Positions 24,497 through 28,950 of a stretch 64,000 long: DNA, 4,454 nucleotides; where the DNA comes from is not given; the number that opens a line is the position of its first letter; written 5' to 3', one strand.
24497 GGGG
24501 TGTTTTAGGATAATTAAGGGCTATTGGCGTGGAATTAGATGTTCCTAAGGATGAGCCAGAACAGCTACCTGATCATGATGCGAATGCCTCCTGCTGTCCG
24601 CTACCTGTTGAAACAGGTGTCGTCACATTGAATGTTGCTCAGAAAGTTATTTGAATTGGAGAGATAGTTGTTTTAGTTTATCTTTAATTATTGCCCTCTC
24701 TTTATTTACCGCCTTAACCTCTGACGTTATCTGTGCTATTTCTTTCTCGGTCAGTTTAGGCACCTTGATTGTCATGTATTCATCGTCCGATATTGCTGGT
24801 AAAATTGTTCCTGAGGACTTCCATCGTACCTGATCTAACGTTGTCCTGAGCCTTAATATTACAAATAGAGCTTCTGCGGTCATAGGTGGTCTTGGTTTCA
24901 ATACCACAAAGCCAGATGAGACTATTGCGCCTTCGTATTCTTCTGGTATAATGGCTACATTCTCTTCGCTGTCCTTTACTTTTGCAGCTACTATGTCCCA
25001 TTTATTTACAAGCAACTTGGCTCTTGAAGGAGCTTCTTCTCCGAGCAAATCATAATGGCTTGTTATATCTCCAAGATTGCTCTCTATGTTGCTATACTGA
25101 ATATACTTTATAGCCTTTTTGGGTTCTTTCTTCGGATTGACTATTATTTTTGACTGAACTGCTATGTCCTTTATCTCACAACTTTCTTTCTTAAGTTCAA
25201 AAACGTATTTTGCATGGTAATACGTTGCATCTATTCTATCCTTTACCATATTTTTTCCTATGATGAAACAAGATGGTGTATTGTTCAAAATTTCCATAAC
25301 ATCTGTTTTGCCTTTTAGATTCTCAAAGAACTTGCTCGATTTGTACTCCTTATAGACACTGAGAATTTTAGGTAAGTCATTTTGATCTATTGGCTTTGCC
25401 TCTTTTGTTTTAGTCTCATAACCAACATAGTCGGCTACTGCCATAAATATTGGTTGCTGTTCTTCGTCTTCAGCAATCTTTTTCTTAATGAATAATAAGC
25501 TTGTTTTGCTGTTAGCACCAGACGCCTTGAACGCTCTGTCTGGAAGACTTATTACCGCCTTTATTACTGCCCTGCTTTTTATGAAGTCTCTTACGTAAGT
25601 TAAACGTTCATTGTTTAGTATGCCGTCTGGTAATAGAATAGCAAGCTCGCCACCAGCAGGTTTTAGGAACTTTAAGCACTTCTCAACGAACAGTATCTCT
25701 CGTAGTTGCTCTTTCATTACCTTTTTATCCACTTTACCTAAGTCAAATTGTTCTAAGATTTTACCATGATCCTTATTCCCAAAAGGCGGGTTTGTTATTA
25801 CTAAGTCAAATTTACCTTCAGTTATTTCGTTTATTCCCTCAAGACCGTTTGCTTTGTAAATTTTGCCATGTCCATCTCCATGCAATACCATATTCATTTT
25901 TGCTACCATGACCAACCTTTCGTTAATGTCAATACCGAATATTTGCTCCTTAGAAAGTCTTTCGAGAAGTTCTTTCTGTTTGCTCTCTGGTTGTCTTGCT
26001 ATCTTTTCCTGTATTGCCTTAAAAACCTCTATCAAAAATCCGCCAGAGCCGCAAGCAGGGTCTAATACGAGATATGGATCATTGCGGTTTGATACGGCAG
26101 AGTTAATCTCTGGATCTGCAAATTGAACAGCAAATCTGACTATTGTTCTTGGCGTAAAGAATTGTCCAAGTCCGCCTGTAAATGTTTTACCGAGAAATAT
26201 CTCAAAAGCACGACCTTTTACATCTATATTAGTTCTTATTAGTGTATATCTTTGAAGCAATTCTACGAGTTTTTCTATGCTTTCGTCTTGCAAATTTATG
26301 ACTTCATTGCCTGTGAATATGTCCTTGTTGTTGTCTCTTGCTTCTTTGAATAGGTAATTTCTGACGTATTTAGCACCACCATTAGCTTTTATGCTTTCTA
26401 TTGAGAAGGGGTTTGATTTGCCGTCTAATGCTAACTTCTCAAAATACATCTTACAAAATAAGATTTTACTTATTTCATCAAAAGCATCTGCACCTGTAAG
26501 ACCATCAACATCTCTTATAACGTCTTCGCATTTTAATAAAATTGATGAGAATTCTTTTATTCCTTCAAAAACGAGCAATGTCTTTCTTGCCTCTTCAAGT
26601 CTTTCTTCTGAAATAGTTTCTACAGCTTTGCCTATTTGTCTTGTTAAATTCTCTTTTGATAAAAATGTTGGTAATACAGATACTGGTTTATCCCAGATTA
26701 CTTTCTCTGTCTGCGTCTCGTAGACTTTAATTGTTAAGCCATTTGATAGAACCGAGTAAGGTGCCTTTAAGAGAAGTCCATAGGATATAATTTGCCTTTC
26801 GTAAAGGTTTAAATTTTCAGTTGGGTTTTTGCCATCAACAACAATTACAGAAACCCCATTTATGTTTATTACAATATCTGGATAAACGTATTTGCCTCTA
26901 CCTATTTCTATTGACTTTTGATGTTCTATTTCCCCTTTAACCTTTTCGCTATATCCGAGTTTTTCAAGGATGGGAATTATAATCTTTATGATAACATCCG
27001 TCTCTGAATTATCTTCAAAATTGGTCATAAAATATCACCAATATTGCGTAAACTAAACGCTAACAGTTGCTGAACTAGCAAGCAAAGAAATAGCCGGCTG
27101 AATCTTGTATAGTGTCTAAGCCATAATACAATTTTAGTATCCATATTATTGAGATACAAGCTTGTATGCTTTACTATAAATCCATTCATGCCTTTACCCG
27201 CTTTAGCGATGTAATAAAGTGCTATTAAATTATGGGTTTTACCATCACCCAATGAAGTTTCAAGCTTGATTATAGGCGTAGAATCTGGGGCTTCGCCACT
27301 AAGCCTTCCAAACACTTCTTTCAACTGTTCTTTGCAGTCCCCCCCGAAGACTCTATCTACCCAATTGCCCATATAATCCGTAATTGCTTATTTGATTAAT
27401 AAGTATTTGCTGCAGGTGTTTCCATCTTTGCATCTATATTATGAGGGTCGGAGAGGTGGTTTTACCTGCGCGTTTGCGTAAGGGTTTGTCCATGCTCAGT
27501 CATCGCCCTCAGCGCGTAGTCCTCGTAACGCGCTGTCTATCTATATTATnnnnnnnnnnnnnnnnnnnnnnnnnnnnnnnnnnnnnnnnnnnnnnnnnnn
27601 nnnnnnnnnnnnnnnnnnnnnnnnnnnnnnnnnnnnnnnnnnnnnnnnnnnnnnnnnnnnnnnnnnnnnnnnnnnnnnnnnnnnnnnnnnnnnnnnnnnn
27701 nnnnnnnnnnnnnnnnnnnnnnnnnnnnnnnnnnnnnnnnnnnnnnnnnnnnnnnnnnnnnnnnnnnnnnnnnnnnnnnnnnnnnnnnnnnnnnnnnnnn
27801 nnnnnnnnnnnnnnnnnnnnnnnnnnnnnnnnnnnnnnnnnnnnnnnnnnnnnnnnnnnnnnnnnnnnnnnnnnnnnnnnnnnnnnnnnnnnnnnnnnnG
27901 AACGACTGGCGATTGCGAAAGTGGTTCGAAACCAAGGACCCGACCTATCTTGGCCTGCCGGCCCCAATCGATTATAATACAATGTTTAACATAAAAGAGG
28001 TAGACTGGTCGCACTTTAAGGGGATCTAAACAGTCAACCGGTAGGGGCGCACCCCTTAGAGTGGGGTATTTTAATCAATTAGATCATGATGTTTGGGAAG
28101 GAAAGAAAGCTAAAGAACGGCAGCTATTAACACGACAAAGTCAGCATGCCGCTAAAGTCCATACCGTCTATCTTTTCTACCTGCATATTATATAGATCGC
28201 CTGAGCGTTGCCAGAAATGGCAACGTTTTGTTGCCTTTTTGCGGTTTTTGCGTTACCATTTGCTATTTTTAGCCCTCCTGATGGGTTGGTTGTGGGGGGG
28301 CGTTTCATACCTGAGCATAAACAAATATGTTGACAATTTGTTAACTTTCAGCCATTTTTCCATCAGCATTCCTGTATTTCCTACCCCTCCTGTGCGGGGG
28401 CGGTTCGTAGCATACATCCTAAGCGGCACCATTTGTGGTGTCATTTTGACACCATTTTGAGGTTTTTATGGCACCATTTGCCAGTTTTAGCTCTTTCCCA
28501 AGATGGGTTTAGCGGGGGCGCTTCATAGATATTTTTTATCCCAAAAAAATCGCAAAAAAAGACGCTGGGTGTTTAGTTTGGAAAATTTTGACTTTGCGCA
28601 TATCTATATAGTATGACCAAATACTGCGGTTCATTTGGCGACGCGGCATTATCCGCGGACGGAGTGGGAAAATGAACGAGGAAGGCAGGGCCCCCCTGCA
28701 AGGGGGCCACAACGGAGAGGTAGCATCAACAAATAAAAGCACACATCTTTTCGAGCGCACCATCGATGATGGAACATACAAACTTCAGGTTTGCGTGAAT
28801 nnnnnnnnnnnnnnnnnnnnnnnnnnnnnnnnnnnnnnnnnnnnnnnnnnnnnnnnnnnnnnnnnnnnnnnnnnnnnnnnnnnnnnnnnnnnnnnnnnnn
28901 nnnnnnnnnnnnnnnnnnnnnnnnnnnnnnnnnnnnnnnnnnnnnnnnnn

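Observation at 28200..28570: Iteron cluster upstream of the helicase operon as putative origin of the element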

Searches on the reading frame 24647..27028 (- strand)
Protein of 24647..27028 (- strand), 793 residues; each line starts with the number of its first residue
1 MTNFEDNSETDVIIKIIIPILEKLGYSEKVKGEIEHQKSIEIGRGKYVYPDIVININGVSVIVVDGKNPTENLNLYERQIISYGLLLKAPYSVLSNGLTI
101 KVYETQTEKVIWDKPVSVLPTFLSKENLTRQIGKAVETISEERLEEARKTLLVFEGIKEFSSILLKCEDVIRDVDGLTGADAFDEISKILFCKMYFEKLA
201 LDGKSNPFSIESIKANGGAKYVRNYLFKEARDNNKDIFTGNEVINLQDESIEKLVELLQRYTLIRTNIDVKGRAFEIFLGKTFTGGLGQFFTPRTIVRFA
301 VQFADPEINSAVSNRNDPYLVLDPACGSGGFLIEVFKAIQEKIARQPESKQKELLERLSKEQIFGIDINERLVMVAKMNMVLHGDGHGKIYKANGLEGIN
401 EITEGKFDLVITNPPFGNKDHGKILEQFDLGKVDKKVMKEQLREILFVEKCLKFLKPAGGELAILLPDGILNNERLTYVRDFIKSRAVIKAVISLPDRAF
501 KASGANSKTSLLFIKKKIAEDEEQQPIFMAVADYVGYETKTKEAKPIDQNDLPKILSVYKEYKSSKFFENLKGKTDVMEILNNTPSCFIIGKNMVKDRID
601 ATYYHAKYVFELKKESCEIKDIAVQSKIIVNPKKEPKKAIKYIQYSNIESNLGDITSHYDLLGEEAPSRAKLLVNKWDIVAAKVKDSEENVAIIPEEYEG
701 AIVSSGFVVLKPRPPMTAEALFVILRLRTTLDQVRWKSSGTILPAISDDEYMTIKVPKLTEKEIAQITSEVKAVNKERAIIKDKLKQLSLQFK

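Call 9: search_protein_families(library=pfam, proteins=[window:24647-27028:-], max_evalue=0.01)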
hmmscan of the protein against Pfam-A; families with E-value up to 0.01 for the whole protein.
window:24647-27028:- (793 aa): 10 families
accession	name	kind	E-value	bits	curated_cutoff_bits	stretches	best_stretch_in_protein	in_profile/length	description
PF02384.22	N6_Mtase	-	7.9e-42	144.1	20.4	1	268-568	3-281/311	N-6 DNA Methylase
PF07669.17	Eco57I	-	3.2e-12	47.3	25.3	1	361-495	1-165/171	Eco57I restriction-modification methylase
PF01170.24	UPF0020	-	8.8e-12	45.6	22.3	1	320-419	31-134/197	RMKL-like, methyltransferase domain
PF20473.4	MmeI_Mtase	-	1.8e-07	31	27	1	319-383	21-85/259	MmeI, DNA-methyltransferase domain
PF13847.12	Methyltransf_31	-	1.7e-05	25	27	1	321-426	7-95/145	Methyltransferase domain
PF05175.20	MTS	-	5.2e-05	23.4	23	1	357-421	52-113/170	Methyltransferase small domain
PF13588.12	HSDR_N_2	-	7.8e-05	23.2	25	1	22-110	15-101/110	Type I restriction enzyme R protein N terminus (HSDR_N)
PF04313.20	HSDR_N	-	0.0014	19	25.1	1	37-108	117-195/198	Type I restriction enzyme R protein N terminus (HSDR_N)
PF20553.4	Methyltransf_35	-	0.0032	17.3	27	0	743-777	244-282/309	Putative O-methyltransferase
PF23525.1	Methyltransf_36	-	0.0053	16.4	27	1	315-347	38-70/268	AprA MT2-like domain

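Call 100: search_protein_families(library=padloc, proteins=[window:24647-27025:-], max_evalue=0.001)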
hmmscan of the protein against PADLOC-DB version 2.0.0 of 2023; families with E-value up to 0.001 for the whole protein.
window:24647-27025:- (792 aa): 77 families (the best 25 are shown)
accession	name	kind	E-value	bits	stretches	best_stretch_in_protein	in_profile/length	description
PDLC03018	MTase_I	-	3.4e-83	278.3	3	129-352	141-362/749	Type I methyltransferase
PDLC03318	MTase_II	-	6.3e-62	207.9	2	164-396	208-460/723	Type II methyltransferase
PDLC03218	MTase_II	-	2e-57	193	1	161-562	127-527/532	Type II methyltransferase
PDLC03030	MTase_I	-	4.6e-54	182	1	58-561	99-623/670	Type I methyltransferase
PDLC03021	MTase_I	-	2.6e-51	172.9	1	235-564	110-420/491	Type I methyltransferase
PDLC03034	MTase_I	-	1.6e-50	170.1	2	22-396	72-435/672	Type I methyltransferase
PDLC03317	MTase_II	-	3.1e-49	166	1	7-552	7-567/831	Type II methyltransferase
PDLC04134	mad2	-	1.7e-48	163.7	1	8-565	5-491/492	mads_2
PDLC03026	MTase_I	-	1e-41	141.6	1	166-662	13-478/487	Type I methyltransferase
PDLC03024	MTase_I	-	2.5e-39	133.2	2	443-560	491-621/628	Type I methyltransferase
PDLC03023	MTase_I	-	5.9e-39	132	2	444-560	577-714/716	Type I methyltransferase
PDLC03357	MTase_II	-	1.1e-35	121.1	1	158-542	3-363/620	Type II methyltransferase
PDLC03624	REase_MTase_IIG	-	2.5e-31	106.4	1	233-533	370-665/1271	Type IIG restriction enzyme-methyltransferase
PDLC03025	MTase_I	-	2.5e-30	103.7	1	283-519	158-375/569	Type I methyltransferase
PDLC03311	MTase_II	-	1.5e-24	84.5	1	286-518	16-211/464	Type II methyltransferase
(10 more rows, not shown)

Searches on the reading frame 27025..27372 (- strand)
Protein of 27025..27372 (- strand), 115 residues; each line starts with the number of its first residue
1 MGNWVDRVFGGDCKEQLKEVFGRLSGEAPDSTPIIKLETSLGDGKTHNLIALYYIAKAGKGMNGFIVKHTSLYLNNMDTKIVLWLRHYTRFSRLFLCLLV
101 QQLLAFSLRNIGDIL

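Call 9: search_protein_families(library=pfam, proteins=[window:27025-27372:-], max_evalue=0.01)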
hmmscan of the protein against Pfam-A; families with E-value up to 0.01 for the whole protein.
window:27025-27372:- (115 aa): 0 families

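Call 69: search_protein_families(library=pfam, proteins=[window:27025-27369:-], max_evalue=1)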
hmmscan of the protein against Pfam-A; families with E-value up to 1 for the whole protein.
window:27025-27369:- (114 aa): 0 families

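Call 100: search_protein_families(library=padloc, proteins=[window:27025-27369:-], max_evalue=0.001)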
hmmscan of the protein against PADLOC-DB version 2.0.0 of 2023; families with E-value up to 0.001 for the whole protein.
window:27025-27369:- (114 aa): 1 family
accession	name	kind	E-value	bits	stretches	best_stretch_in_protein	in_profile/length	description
PDLC00662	HmaC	-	5.6e-07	26.2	1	13-57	59-101/941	AAA+ ATPase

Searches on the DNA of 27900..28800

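Call 71: search_rna_families(source=window, start=27900, end=28800, threshold=evalue, max_evalue=1)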
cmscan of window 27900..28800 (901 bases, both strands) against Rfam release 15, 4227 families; matches with E-value up to 1: 1.
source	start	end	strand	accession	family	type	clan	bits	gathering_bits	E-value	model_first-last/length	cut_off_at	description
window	28684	28709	+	RF01356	CRISPR-DR28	Gene; CRISPR;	-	21.3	35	0.47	1-24/24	no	CRISPR RNA direct repeat element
